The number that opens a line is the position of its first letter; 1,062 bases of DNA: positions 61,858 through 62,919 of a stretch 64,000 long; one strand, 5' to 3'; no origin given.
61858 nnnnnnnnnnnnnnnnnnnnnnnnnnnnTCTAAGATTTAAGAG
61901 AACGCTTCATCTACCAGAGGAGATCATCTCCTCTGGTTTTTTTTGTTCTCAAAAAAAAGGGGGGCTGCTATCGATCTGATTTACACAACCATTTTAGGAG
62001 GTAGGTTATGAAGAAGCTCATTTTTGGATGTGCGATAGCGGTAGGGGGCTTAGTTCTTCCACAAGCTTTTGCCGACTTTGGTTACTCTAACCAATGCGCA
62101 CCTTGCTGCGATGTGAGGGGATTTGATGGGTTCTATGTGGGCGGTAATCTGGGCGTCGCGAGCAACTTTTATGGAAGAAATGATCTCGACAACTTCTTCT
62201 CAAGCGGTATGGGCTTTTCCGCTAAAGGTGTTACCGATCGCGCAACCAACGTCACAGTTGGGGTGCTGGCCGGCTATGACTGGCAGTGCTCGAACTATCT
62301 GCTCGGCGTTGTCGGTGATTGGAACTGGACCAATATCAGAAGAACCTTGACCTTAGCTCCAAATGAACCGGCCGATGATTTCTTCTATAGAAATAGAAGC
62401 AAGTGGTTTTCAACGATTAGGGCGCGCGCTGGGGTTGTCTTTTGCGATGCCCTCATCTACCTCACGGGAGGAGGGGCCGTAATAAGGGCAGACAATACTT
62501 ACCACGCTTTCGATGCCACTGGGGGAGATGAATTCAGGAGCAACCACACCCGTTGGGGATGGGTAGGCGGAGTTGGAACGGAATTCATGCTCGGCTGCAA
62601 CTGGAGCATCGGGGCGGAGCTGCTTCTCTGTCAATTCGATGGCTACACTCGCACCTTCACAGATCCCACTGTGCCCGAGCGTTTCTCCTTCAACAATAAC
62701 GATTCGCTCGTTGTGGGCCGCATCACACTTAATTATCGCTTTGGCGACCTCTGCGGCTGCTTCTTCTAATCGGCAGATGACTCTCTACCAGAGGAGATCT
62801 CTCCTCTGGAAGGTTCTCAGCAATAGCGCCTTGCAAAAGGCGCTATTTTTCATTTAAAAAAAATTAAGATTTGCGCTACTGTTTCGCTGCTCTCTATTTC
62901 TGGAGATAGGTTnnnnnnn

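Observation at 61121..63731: Three tandem, individually terminated paralogs of a Cys-rich OmpA/Opa-like beta-barrel family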

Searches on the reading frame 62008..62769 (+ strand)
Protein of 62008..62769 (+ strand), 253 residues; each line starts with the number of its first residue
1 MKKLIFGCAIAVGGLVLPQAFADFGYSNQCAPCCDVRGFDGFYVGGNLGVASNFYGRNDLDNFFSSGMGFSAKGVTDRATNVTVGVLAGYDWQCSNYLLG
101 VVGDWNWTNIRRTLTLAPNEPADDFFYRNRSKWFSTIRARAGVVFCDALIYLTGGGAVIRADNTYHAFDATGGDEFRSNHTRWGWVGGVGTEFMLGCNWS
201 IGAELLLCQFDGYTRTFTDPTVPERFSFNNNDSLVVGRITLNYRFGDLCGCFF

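Call 3: search_protein_families(library=pfam, proteins=[window:62008-62769:+], max_evalue=1)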
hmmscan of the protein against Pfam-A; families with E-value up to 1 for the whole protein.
window:62008-62769:+ (253 aa): 1 family
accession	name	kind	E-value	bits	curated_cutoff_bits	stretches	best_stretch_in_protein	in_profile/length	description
PF13505.12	OMP_b-brl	-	1.9e-08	35.1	28.7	1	39-212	19-157/175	Outer membrane protein beta-barrel domain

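Call 4: search_protein_families(library=ncbifam, proteins=[window:62008-62769:+], max_evalue=1)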
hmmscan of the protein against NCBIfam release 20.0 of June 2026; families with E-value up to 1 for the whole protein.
window:62008-62769:+ (253 aa): 1 family
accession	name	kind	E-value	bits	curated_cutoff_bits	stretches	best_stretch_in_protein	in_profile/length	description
NF052316.1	T9SS_PorG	equivalog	0.0097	15.7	130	1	151-249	105-206/209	type IX secretion system protein PorG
